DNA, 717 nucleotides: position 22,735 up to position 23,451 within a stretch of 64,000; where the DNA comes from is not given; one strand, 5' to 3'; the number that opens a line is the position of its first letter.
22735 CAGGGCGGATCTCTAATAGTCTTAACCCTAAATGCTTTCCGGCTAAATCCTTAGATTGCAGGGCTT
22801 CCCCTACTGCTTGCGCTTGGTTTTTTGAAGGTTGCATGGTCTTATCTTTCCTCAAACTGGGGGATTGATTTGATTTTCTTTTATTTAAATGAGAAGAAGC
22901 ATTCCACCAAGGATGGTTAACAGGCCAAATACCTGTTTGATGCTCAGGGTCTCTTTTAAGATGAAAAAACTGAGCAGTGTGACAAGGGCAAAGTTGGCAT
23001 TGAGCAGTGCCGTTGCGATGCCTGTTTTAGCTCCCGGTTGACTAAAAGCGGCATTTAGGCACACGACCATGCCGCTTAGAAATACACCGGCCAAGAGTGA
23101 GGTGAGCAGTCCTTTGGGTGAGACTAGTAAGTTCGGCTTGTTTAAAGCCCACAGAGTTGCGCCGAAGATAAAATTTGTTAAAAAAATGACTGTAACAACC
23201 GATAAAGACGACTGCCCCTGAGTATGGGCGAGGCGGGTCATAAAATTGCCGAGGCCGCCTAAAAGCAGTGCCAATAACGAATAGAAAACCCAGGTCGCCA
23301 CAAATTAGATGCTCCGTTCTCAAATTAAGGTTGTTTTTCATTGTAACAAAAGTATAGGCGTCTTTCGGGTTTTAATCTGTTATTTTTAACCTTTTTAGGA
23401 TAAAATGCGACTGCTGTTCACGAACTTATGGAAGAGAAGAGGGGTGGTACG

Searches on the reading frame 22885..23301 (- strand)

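Call 42: search_protein_families(library=pfam, proteins=[window:22885-23301:-], max_evalue=0.0001)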
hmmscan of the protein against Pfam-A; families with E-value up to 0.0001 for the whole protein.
window:22885-23301:- (138 aa): 1 family
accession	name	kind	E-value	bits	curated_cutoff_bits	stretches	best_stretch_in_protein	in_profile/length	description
PF00892.27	EamA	-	1.2e-08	35.8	28.2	1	3-137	2-133/135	EamA-like transporter family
